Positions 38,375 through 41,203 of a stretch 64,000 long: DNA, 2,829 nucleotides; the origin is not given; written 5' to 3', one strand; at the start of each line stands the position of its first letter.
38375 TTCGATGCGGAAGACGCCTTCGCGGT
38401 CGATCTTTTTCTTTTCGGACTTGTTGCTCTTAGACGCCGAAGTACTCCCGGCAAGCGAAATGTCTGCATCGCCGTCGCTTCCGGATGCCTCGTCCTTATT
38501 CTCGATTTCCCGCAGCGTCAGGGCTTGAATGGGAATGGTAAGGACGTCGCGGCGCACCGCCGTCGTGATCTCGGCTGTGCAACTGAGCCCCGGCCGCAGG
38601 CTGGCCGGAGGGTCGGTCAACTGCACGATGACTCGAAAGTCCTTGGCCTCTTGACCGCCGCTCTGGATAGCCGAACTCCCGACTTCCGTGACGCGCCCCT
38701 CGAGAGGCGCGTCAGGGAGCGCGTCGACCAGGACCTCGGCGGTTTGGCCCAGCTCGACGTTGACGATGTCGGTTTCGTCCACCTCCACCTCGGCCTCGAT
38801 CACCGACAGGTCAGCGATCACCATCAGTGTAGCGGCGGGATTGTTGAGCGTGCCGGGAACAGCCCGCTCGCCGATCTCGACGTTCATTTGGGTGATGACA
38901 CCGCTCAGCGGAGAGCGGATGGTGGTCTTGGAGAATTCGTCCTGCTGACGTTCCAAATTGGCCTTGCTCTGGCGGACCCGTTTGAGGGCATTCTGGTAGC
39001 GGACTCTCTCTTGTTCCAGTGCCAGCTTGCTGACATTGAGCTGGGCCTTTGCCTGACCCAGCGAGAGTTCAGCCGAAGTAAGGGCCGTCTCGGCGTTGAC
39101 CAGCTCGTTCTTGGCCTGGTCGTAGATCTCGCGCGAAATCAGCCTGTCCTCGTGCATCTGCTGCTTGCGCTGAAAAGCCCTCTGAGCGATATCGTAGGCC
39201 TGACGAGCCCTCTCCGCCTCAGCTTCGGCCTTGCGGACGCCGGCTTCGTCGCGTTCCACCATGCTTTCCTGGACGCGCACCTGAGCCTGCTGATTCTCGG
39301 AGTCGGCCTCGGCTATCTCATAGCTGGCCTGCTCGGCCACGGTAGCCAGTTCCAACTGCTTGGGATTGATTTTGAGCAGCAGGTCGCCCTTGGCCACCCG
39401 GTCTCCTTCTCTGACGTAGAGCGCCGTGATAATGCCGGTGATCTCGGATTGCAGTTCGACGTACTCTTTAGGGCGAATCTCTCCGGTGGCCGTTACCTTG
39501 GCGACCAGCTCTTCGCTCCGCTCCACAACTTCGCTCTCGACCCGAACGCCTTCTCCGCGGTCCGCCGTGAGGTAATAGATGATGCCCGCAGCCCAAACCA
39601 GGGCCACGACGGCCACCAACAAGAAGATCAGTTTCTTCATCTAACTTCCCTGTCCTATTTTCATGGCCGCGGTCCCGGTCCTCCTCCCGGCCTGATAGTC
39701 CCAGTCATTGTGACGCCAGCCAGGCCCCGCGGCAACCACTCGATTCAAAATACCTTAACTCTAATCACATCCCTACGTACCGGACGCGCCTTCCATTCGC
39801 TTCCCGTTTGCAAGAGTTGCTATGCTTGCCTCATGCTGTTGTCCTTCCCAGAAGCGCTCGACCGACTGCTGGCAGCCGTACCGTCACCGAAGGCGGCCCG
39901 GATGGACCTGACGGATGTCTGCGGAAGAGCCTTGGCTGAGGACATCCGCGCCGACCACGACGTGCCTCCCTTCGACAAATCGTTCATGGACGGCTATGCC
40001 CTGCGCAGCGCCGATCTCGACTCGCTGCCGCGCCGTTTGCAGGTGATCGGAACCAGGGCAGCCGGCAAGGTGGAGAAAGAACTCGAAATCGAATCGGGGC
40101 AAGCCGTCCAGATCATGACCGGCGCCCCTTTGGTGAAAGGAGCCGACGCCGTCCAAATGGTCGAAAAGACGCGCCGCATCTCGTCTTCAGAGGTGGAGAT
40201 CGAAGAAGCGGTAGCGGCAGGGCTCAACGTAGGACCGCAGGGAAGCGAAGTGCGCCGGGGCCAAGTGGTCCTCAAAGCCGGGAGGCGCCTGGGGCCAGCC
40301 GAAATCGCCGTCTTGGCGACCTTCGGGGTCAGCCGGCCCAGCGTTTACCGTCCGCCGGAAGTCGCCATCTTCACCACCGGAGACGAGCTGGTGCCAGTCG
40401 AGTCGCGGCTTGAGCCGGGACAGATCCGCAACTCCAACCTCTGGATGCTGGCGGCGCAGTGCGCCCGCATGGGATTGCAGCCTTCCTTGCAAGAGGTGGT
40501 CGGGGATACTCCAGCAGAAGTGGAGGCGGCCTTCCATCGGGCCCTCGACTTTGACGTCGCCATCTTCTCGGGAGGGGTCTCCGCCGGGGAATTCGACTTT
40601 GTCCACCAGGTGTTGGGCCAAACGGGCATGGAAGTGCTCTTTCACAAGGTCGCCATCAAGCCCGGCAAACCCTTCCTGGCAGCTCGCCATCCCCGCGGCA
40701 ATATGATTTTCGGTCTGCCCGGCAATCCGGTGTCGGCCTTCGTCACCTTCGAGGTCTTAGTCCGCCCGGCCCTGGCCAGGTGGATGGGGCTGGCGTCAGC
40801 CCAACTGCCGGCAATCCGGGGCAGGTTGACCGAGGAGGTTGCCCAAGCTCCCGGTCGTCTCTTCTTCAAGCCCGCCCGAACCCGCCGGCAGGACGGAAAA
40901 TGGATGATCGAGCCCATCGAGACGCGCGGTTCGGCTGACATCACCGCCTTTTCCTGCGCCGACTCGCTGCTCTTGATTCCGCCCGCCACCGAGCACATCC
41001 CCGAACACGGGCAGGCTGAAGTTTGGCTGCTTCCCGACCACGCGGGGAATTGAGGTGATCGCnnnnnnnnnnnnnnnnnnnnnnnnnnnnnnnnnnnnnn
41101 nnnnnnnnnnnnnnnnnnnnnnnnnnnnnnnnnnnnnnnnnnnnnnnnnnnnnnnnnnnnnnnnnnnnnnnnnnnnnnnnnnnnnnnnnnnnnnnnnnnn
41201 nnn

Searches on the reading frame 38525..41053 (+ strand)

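Call 49: search_protein_families(library=pfam, proteins=[window:38525-41053:+], max_evalue=0.0001)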
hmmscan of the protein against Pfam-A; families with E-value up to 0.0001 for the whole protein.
window:38525-41053:+ (842 aa): 3 families
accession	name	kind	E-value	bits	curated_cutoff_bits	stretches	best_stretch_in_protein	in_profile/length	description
PF03453.22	MoeA_N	-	2.9e-43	147.7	30.8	1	440-601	2-160/160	MoeA N-terminal region (domain I and II)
PF00994.29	MoCF_biosynth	-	1.5e-31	109.5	26.6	1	614-751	1-143/144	Probable molybdopterin binding domain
PF03454.20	MoeA_C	-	1.2e-08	35.5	22.1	1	765-835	1-71/72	MoeA C-terminal region (domain IV)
